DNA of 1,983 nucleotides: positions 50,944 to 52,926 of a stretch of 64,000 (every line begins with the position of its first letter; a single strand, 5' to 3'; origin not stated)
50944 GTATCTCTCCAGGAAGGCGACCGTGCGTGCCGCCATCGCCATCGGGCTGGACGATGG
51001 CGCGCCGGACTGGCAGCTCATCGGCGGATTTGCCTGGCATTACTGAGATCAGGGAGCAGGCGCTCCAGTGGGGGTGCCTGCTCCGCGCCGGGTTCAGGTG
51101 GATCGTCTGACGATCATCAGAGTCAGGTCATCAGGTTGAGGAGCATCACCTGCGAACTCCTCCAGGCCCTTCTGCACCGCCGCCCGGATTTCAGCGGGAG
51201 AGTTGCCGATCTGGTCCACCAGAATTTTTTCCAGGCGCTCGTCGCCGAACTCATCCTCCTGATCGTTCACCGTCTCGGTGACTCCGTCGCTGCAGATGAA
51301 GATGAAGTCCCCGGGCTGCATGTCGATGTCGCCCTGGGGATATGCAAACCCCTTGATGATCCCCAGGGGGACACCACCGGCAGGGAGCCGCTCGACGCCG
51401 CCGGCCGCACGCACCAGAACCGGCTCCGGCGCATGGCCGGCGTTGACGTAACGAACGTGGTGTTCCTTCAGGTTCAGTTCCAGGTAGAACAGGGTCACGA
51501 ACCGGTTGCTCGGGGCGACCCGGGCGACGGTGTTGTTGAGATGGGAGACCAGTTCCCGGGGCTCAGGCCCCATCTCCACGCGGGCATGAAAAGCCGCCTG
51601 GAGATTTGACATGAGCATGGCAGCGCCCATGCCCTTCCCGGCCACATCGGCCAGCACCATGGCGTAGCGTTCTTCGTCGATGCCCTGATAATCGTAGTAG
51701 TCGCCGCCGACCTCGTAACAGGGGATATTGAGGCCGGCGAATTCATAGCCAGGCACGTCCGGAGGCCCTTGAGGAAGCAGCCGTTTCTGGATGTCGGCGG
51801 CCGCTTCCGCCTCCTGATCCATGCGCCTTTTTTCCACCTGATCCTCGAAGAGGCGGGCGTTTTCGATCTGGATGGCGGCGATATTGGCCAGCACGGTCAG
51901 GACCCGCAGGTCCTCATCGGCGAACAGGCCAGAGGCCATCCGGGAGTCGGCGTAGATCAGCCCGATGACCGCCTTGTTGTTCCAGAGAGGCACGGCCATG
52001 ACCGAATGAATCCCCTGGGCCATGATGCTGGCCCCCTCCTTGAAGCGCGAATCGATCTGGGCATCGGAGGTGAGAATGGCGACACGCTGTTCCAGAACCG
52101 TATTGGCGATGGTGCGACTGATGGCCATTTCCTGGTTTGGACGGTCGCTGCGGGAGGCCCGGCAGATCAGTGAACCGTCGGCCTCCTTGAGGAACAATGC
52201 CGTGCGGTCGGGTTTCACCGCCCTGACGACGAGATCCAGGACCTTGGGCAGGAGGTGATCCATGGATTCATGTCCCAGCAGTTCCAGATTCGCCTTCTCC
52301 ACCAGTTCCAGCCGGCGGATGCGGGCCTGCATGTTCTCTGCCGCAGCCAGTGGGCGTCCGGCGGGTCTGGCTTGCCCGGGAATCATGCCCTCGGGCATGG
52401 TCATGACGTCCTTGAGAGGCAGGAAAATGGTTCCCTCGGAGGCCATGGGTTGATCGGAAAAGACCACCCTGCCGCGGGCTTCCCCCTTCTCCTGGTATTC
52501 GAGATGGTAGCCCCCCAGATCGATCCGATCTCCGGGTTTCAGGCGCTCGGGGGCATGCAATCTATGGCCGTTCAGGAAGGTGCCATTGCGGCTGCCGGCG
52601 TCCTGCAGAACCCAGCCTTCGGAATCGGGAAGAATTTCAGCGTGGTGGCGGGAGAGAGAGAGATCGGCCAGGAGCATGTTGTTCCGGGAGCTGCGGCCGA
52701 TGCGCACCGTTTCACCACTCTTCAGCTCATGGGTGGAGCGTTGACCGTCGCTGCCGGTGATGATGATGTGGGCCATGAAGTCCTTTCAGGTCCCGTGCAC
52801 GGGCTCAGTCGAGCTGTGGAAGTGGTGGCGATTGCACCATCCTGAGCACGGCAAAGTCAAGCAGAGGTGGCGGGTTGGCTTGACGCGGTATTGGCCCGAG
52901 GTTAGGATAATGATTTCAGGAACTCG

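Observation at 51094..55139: FHA-GAF-PP2C phosphatase with RsbW-like kinase and STAS antagonist but no sigma factor, next to a large orphan secreted protein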

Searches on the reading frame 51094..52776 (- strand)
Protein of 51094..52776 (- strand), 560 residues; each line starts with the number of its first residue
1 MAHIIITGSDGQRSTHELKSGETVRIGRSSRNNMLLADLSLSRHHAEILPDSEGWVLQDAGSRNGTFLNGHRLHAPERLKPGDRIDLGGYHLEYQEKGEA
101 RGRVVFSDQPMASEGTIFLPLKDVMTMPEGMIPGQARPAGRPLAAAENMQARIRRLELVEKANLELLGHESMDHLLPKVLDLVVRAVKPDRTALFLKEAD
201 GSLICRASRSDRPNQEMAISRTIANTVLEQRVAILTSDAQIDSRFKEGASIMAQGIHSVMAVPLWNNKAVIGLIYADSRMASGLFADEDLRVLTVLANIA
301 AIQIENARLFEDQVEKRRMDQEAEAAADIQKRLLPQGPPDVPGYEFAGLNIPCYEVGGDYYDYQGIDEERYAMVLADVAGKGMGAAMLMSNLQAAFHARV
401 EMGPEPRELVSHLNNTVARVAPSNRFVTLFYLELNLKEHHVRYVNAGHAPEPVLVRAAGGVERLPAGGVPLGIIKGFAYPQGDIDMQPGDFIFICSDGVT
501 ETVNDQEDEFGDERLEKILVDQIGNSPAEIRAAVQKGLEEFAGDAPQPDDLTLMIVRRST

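Call 3: search_protein_families(library=pfam, proteins=[window:51094-52776:-], max_evalue=0.01)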
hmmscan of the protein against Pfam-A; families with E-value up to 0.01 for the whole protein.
window:51094-52776:- (560 aa): 6 families
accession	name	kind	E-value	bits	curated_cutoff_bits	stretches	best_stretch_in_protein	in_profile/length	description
PF07228.17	SpoIIE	-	1.5e-48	165.8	25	1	367-558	1-191/192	Stage II sporulation protein E (SpoIIE)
PF00498.31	FHA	-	6.6e-20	71.8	20.7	1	24-88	1-67/67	FHA domain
PF01590.32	GAF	-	8.5e-15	55.9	22.4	1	172-304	2-133/133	GAF domain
PF16697.10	Yop-YscD_cpl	-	7.2e-14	52.3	33.2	1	15-95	11-91/94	Inner membrane component of T3SS, cytoplasmic domain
PF13185.12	GAF_2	-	4.8e-11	43.5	28.6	1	170-304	2-135/136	GAF domain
PF13492.12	GAF_3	-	3e-10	41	27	1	171-306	1-129/129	GAF domain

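Call 5: find_homologous_proteins(query=window:51094-52776:-)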
Query window:51094-52776:- (560 aa): 5057 proteins with E <= 0.001 among 8000 candidates; the best 120 are listed.
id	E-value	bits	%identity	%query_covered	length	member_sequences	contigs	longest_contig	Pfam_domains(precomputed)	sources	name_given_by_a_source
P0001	0.0e+0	1239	99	100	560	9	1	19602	PF13185.13,PF00498.32,PF01590.33,PF16697.11,PF13492.13,PF07228.18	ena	-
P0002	0.0e+0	1073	85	100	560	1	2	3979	PF13185.13,PF00498.32,PF01590.33,PF16697.11,PF13492.13,PF07228.18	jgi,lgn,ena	-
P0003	0.0e+0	1070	86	100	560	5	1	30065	PF13185.13,PF00498.32,PF01590.33,PF16697.11,PF13492.13,PF07228.18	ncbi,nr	ncbi:MAG: SpoIIE family protein phosphatase [Acidobacteria bacterium]|nr:SpoIIE family protein phosp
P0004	0.0e+0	1054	84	100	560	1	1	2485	PF13185.13,PF00498.32,PF01590.33,PF16697.11,PF13492.13,PF07228.18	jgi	-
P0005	1.7e-283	959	77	100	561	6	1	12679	PF13185.13,PF00498.32,PF01590.33,PF16697.11,PF13492.13,PF07228.18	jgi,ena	-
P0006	9.2e-240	815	67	100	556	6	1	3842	PF13185.13,PF00498.32,PF01590.33,PF16697.11,PF13492.13,PF07228.18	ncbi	-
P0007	1.9e-236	804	66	100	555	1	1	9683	PF13185.13,PF00498.32,PF01590.33,PF16697.11,PF13492.13,PF07228.18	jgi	jgi:serine phosphatase RsbU (regulator of sigma subunit)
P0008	2.2e-232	790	64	100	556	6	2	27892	PF13185.13,PF00498.32,PF01590.33,PF16697.11,PF13492.13,PF07228.18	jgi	jgi:serine phosphatase RsbU (regulator of sigma subunit)/pSer/pThr/pTyr-binding forkhead associated 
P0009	4.6e-223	760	60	100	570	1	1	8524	PF13185.13,PF00498.32,PF01590.33,PF16697.11,PF13492.13,PF07228.18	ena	-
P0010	7.3e-223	759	76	80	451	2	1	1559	PF13185.13,PF01590.33,PF13492.13,PF07228.18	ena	-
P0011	1.2e-213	729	59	100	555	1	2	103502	PF13185.13,PF00498.32,PF01590.33,PF16697.11,PF13492.13,PF07228.18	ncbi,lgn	ncbi:MAG: SpoIIE family protein phosphatase [Acidobacteriota bacterium]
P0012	5.7e-211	720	59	100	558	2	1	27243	PF13185.13,PF00498.32,PF01590.33,PF16697.11,PF13492.13,PF07228.18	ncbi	ncbi:MAG: SpoIIE family protein phosphatase [Acidobacteriota bacterium]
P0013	3.6e-207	707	57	100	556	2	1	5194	PF13185.13,PF00498.32,PF01590.33,PF16697.11,PF13492.13,PF07228.18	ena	-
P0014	1.8e-192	659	55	100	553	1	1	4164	PF13185.13,PF00498.32,PF01590.33,PF16697.11,PF13492.13,PF07228.18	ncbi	ncbi:MAG: SpoIIE family protein phosphatase [Acidobacteriota bacterium]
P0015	1.0e-182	627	52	99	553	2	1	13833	PF13185.13,PF00498.32,PF01590.33,PF16697.11,PF13492.13,PF07228.18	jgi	-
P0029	1.5e-170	586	52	99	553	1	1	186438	PF13185.13,PF00498.32,PF01590.33,PF16697.11,PF13492.13,PF07228.18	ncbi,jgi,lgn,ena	-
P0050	3.4e-146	506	44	100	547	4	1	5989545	PF13185.13,PF00498.32,PF01590.33,PF16697.11,PF13492.13,PF07228.18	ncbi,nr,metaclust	ncbi:hypothetical protein ABI59_15890 [Acidobacteria bacterium Mor1]|nr:hypothetical protein ABI59_1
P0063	2.6e-135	470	45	99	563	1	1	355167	PF13185.13,PF00498.32,PF01590.33,PF16697.11,PF13492.13,PF07228.18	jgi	jgi:serine phosphatase RsbU (regulator of sigma subunit)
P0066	3.1e-131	457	42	99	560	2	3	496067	PF13185.13,PF00498.32,PF01590.33,PF16697.11,PF13492.13,PF07228.18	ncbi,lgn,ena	-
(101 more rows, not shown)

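Call 7: find_encoding_contigs(protein=P0011, flank=10000, max_places=2)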
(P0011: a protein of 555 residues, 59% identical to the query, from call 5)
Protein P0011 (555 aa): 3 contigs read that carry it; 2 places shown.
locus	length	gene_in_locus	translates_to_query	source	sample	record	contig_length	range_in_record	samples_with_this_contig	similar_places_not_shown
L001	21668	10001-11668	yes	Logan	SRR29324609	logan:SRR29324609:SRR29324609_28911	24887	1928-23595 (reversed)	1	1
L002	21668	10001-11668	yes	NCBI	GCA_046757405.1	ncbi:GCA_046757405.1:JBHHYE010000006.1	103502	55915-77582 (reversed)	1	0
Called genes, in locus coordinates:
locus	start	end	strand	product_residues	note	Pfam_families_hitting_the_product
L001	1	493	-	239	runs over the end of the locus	PF03167:UDG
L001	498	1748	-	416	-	PF02441:Flavoprotein, PF04127:DFP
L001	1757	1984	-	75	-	PF01192:RNA_pol_Rpb6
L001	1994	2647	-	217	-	PF00625:Guanylate_kin, PF13238:AAA_18 (weak)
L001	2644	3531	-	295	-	PF03755:YicC-like_N, PF08340:YicC-like_C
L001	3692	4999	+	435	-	PF13660:DUF4147, PF05161:MOFRL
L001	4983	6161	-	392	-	PF02684:LpxB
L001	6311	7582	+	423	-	-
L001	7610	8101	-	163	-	PF00583:Acetyltransf_1, PF13673:Acetyltransf_10, PF13508:Acetyltransf_7, PF08445:FR47 (faint)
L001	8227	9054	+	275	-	-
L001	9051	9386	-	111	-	PF01740:STAS, PF13466:STAS_2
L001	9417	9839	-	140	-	PF13581:HATPase_c_2, PF02518:HATPase_c (weak)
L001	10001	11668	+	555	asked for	PF16697:Yop-YscD_cpl, PF00498:FHA, PF01590:GAF, PF13185:GAF_2, PF13492:GAF_3 (weak), PF07228:SpoIIE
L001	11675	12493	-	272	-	-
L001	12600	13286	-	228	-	-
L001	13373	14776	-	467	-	PF13541:ChlI, PF00493:MCM (faint), PF01078:Mg_chelatase, PF07728:AAA_5 (faint), PF13335:Mg_chelatase_C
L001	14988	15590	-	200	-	PF02834:LigT_PEase, PF13563:2_5_RNA_ligase2, PF02834:LigT_PEase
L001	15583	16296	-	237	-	PF00881:Nitroreductase, PF14512:TM1586_NiRdase (faint)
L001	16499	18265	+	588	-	PF01235:Na_Ala_symp, PF13180:PDZ_2 (weak)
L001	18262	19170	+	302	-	PF00515:TPR_1 (faint), PF07719:TPR_2 (faint), PF13181:TPR_8 (faint), PF13414:TPR_11 (faint), PF13432:TPR_16 (faint), PF13431:TPR_17 (faint), PF14559:TPR_19, PF06262:Zincin_1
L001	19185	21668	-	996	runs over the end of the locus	PF02433:FixO (faint), PF00034:Cytochrom_C (faint), PF13442:Cytochrome_CBB3 (faint)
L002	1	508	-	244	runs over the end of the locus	PF03167:UDG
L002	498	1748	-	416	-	PF02441:Flavoprotein, PF04127:DFP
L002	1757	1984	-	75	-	PF01192:RNA_pol_Rpb6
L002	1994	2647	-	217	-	PF00625:Guanylate_kin, PF13238:AAA_18 (weak)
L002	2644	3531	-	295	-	PF03755:YicC-like_N, PF08340:YicC-like_C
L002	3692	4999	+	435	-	PF13660:DUF4147, PF05161:MOFRL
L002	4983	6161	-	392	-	PF02684:LpxB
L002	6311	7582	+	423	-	-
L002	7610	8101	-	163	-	PF00583:Acetyltransf_1, PF13673:Acetyltransf_10, PF13508:Acetyltransf_7, PF08445:FR47 (faint)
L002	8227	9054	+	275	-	-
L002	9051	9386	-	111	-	PF01740:STAS, PF13466:STAS_2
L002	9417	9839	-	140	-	PF13581:HATPase_c_2, PF02518:HATPase_c (weak)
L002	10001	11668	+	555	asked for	PF16697:Yop-YscD_cpl, PF00498:FHA, PF01590:GAF, PF13185:GAF_2, PF13492:GAF_3 (weak), PF07228:SpoIIE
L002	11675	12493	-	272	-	-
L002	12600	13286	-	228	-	-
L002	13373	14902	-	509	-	PF13541:ChlI, PF07728:AAA_5 (faint), PF01078:Mg_chelatase, PF00493:MCM (faint), PF13335:Mg_chelatase_C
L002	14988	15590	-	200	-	PF02834:LigT_PEase, PF13563:2_5_RNA_ligase2, PF02834:LigT_PEase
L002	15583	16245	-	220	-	PF14512:TM1586_NiRdase (faint), PF00881:Nitroreductase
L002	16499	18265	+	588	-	PF01235:Na_Ala_symp, PF13180:PDZ_2 (weak)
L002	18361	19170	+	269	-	PF00515:TPR_1 (faint), PF07719:TPR_2 (faint), PF13181:TPR_8 (faint), PF13414:TPR_11 (faint), PF13432:TPR_16 (faint), PF13431:TPR_17 (faint), PF14559:TPR_19, PF06262:Zincin_1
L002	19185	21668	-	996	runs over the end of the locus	PF02433:FixO (faint), PF00034:Cytochrom_C (faint), PF13442:Cytochrome_CBB3 (faint)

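Call 8: find_encoding_contigs(protein=P0050, flank=10000, max_places=2)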
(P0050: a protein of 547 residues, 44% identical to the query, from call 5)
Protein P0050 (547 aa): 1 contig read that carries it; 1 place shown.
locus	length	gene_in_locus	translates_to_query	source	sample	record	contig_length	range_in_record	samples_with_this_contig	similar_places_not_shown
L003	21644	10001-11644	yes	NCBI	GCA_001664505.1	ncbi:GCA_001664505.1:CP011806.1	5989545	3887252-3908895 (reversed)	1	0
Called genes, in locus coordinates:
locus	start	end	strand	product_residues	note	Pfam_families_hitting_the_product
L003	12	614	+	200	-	-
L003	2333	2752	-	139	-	PF01894:YjbQ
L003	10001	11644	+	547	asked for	PF16697:Yop-YscD_cpl, PF00498:FHA, PF01590:GAF, PF13185:GAF_2, PF13492:GAF_3 (weak), PF07228:SpoIIE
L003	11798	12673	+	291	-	PF08668:HDOD, PF01966:HD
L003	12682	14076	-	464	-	PF00293:NUDIX, PF00753:Lactamase_B, PF12706:Lactamase_B_2 (weak)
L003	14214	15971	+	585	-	PF00501:AMP-binding, PF23562:AMP-binding_C_3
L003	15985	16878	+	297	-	PF02374:ArsA_ATPase, PF03308:MeaB (weak), PF10609:ParA (weak), PF13614:AAA_31 (weak), PF01656:CbiA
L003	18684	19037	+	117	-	PF05597:Phasin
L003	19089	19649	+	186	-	PF05597:Phasin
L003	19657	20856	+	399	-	PF01734:Patatin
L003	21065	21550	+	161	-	-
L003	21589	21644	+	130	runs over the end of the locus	-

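Call 9: find_encoding_contigs(protein=P0066, flank=10000, max_places=2)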
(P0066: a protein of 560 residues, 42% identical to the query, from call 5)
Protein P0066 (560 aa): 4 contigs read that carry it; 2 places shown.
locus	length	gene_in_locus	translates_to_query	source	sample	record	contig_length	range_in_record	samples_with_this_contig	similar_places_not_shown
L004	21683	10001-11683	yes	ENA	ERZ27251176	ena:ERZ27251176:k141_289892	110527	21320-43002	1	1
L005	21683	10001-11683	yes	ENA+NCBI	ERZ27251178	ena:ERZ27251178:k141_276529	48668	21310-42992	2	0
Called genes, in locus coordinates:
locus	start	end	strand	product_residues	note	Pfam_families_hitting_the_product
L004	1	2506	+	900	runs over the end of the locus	PF01624:MutS_I, PF05188:MutS_II, PF05192:MutS_III, PF05190:MutS_IV, PF00488:MutS_V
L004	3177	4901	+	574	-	PF16697:Yop-YscD_cpl (weak), PF00498:FHA, PF01590:GAF, PF13185:GAF_2, PF13492:GAF_3 (faint), PF00512:HisKA, PF02518:HATPase_c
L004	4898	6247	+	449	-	PF00072:Response_reg, PF00158:Sigma54_activat, PF14532:Sigma54_activ_2, PF00004:AAA (weak), PF07724:AAA_2 (weak), PF07728:AAA_5, PF25601:AAA_lid_14, PF02954:HTH_8 (weak)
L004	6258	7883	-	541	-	PF01663:Phosphodiest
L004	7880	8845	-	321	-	PF08240:ADH_N, PF13602:ADH_zinc_N_2 (faint), PF16912:Glu_dehyd_C, PF00107:ADH_zinc_N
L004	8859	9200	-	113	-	PF01740:STAS, PF13466:STAS_2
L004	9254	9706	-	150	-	PF13581:HATPase_c_2, PF02518:HATPase_c (weak)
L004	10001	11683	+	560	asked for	PF16697:Yop-YscD_cpl, PF00498:FHA, PF01590:GAF, PF13185:GAF_2, PF13492:GAF_3, PF07228:SpoIIE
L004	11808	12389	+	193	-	-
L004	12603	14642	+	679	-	PF03169:OPT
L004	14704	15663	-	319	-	PF00085:Thioredoxin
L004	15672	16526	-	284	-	-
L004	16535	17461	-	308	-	PF07291:MauE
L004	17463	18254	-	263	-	PF00106:adh_short, PF08659:KR, PF13561:adh_short_C2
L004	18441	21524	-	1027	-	PF00873:ACR_tran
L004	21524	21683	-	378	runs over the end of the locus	PF25917:BSH_RND, PF25973:BSH_CzcB, PF25944:Beta-barrel_RND, PF25954:Beta-barrel_RND_2, PF25989:YknX_C (weak)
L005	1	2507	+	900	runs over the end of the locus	PF01624:MutS_I, PF05188:MutS_II, PF05192:MutS_III, PF05190:MutS_IV, PF00488:MutS_V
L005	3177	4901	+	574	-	PF16697:Yop-YscD_cpl (weak), PF00498:FHA, PF01590:GAF, PF13185:GAF_2, PF13492:GAF_3 (faint), PF00512:HisKA, PF02518:HATPase_c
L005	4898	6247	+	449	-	PF00072:Response_reg, PF00158:Sigma54_activat, PF14532:Sigma54_activ_2, PF00004:AAA (weak), PF07724:AAA_2 (weak), PF07728:AAA_5, PF25601:AAA_lid_14, PF02954:HTH_8 (weak)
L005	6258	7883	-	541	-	PF01663:Phosphodiest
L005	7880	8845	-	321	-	PF08240:ADH_N, PF13602:ADH_zinc_N_2 (faint), PF16912:Glu_dehyd_C, PF00107:ADH_zinc_N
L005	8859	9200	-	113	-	PF01740:STAS, PF13466:STAS_2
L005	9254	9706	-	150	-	PF13581:HATPase_c_2, PF02518:HATPase_c (weak)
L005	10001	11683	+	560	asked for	PF16697:Yop-YscD_cpl, PF00498:FHA, PF01590:GAF, PF13185:GAF_2, PF13492:GAF_3, PF07228:SpoIIE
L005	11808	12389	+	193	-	-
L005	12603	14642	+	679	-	PF03169:OPT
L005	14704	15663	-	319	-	PF00085:Thioredoxin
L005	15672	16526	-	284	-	-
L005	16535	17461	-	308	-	PF07291:MauE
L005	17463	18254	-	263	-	PF00106:adh_short, PF08659:KR, PF13561:adh_short_C2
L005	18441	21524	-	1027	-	PF00873:ACR_tran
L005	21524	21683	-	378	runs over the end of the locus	PF25917:BSH_RND, PF25973:BSH_CzcB, PF25944:Beta-barrel_RND, PF25954:Beta-barrel_RND_2, PF25989:YknX_C (weak)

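Call 29: find_encoding_contigs(protein=P0029, flank=8000, max_places=1)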
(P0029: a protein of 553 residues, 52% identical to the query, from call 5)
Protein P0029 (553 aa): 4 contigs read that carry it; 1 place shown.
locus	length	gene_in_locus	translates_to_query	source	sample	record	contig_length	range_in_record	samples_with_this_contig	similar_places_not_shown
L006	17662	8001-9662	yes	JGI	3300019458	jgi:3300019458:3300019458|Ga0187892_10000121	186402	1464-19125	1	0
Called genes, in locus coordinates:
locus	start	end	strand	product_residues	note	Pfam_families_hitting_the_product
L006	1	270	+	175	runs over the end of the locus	-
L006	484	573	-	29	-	-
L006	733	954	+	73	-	-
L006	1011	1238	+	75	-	-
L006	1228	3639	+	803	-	PF01839:FG-GAP (weak), PF13517:FG-GAP_3 (weak), PF01839:FG-GAP (weak), PF13517:FG-GAP_3 (weak), PF01839:FG-GAP (weak), PF13517:FG-GAP_3 (weak), PF01839:FG-GAP, PF13517:FG-GAP_3 (weak), +1 more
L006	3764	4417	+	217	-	-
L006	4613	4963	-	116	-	PF18480:DUF5615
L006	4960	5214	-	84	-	PF04255:DUF433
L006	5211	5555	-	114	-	-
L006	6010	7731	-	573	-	PF00069:Pkinase, PF07714:PK_Tyr_Ser-Thr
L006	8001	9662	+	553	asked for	PF16697:Yop-YscD_cpl, PF00498:FHA, PF01590:GAF, PF13185:GAF_2, PF13492:GAF_3, PF07228:SpoIIE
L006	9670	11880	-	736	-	PF10459:Peptidase_S46, PF13365:Trypsin_2 (faint)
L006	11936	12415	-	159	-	PF13858:DUF4199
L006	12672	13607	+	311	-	PF02567:PhzC-PhzF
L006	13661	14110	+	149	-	-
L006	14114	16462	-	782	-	PF09699:Paired_CXXCH_1 (weak), PF13646:HEAT_2 (weak), PF13429:TPR_15 (weak), PF13432:TPR_16 (weak), PF14559:TPR_19, PF13432:TPR_16, PF14559:TPR_19, PF23914:TPR_CcmH_CycH, +17 more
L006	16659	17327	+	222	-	PF09335:VTT_dom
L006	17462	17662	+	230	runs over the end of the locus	PF01346:FKBP_N, PF00254:FKBP_C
